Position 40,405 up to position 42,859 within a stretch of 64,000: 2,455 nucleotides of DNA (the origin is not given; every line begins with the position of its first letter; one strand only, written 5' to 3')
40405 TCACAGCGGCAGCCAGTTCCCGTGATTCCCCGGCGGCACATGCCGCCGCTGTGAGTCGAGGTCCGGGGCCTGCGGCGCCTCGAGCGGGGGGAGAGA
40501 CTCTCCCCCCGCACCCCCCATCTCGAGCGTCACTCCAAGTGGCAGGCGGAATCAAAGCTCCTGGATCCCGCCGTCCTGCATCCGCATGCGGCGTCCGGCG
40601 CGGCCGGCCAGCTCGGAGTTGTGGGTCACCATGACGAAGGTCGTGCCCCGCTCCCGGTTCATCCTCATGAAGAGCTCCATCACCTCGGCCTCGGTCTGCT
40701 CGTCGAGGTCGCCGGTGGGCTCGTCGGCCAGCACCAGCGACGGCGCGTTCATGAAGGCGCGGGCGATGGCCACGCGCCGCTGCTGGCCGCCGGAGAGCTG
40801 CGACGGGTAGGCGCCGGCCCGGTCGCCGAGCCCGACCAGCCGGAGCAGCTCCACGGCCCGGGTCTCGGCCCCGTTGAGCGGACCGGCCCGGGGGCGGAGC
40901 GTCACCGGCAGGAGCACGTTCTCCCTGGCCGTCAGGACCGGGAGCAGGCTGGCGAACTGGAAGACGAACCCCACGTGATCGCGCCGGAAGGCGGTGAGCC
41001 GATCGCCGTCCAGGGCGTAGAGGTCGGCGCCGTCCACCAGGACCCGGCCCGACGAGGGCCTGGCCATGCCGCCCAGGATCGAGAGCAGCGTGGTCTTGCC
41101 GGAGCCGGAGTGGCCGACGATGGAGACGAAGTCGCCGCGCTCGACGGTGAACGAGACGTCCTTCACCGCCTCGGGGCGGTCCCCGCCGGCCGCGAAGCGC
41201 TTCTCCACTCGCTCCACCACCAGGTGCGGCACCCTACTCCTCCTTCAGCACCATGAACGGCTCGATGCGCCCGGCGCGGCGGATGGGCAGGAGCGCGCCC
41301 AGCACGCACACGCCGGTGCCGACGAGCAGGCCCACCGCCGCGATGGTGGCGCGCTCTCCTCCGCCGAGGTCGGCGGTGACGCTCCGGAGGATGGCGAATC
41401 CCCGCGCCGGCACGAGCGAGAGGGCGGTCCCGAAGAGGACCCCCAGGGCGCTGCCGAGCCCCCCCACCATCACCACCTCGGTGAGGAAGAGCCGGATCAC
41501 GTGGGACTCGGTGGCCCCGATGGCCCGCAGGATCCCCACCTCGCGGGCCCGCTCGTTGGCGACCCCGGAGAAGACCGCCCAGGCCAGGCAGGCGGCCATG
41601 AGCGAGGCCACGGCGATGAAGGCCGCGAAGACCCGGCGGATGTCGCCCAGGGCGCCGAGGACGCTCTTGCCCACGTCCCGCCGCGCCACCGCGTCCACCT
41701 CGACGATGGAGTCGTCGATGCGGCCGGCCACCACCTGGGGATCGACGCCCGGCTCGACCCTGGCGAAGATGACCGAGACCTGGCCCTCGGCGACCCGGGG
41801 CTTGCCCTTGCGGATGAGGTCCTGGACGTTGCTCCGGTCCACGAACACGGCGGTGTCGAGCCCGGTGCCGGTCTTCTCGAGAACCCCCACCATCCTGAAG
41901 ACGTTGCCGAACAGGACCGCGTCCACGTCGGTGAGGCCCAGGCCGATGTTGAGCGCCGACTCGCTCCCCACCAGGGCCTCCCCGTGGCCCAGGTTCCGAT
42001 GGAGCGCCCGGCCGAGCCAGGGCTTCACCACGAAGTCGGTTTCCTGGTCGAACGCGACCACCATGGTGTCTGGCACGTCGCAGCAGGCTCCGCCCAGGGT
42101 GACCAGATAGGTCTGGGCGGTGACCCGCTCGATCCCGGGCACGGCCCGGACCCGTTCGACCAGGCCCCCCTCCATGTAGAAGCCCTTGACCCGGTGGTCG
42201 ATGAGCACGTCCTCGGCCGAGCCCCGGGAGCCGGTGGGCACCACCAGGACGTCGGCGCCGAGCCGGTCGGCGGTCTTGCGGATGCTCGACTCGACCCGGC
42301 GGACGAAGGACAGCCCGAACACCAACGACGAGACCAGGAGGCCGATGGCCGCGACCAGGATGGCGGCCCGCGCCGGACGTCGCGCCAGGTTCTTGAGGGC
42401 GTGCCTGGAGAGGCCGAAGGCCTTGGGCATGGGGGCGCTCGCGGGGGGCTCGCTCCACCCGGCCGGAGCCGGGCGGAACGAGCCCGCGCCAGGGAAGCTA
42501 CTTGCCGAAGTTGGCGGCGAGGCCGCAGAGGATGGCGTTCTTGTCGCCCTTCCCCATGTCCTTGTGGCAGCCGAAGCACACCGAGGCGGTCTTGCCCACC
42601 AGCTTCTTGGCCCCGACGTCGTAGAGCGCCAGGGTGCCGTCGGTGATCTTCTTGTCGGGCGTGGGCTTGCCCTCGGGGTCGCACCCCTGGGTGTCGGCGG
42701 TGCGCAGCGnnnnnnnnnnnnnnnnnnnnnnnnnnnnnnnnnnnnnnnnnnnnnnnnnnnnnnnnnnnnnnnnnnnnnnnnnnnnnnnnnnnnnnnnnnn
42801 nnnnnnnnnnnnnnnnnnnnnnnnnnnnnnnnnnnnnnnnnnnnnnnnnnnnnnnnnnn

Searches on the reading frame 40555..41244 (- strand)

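Call 70: search_protein_families(library=ncbifam, proteins=[window:40555-41244:-], max_evalue=0.00001)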
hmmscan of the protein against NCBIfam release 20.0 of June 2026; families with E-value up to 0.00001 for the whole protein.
window:40555-41244:- (230 aa): 186 families (the best 25 are shown)
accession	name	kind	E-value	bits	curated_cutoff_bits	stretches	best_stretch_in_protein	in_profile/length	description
TIGR02211.1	LolD_lipo_ex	equivalog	2e-67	226.9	307.75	1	10-228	4-220/221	lipoprotein-releasing ABC transporter ATP-binding protein LolD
NF008639.0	PRK11629.1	equivalog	6.1e-61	205.8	360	1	8-228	7-225/234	lipoprotein-releasing ABC transporter ATP-binding protein LolD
NF007879.0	PRK10584.1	equivalog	1.8e-60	204.5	336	1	9-229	8-226/228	putative ABC transporter ATP-binding protein YbbA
NF007826.0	PRK10535.1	equivalog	4.2e-59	200.4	966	1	8-227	5-221/648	macrolide ABC transporter ATP-binding protein/permease MacB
TIGR02982.1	heterocyst_DevA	subfamily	6.5e-57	192.6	295.8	1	9-227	3-219/220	ABC exporter ATP-binding subunit, DevA family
TIGR02673.1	FtsE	equivalog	7e-57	192.5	264.85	1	11-224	5-212/214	cell division ATP-binding protein FtsE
NF038007.1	ABC_ATP_DarD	equivalog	3.9e-53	180.2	375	1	10-226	4-217/218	darobactin export ABC transporter ATP-binding protein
TIGR03608.1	L_ocin_972_ABC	subfamily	1.9e-48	164.6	254.85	1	25-220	12-204/206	putative bacteriocin export ABC transporter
TIGR02314.1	ABC_MetN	equivalog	5.1e-47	160.5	499.7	1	10-217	4-208/343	methionine ABC transporter ATP-binding protein MetN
TIGR03265.1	PhnT2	equivalog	6.5e-47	160.4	457.7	1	6-227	3-213/353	putative 2-aminoethylphosphonate ABC transporter ATP-binding protein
TIGR02315.1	ABC_phnC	equivalog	2.4e-46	158.2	266.1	1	8-219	2-215/243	phosphonate ABC transporter ATP-binding protein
TIGR01186.1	proV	subfamily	3.1e-44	151.6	326.6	1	25-227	7-208/363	betaine/proline/choline family ABC transporter ATP-binding protein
NF007027.0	PRK09493.1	equivalog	5.7e-43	147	379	1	24-226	14-212/240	glutamine ABC transporter ATP-binding protein GlnQ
TIGR04521.1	ECF_ATPase_2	equivalog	3.2e-42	144.5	330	1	13-224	6-220/279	energy-coupling factor transporter ATPase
TIGR00968.1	3a0106s01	subfamily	2e-41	142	342.75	1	9-227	2-209/237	sulfate ABC transporter ATP-binding protein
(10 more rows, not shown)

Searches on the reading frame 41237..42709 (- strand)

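Call 70: search_protein_families(library=ncbifam, proteins=[window:41237-42709:-], max_evalue=0.00001)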
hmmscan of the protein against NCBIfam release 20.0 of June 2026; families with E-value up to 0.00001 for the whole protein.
window:41237-42709:- (491 aa): 3 families
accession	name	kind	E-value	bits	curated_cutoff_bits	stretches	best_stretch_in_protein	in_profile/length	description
TIGR03434.1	ADOP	subfamily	2.7e-11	42.3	622.3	1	359-491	679-803/803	ADOP family duplicated permease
NF007826.0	PRK10535.1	equivalog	5.3e-07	28.3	966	1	360-489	523-646/648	macrolide ABC transporter ATP-binding protein/permease MacB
TIGR02212.1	lolCE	equivalog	6.9e-06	25.2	362.45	0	384-432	292-340/411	lipoprotein-releasing ABC transporter permease subunit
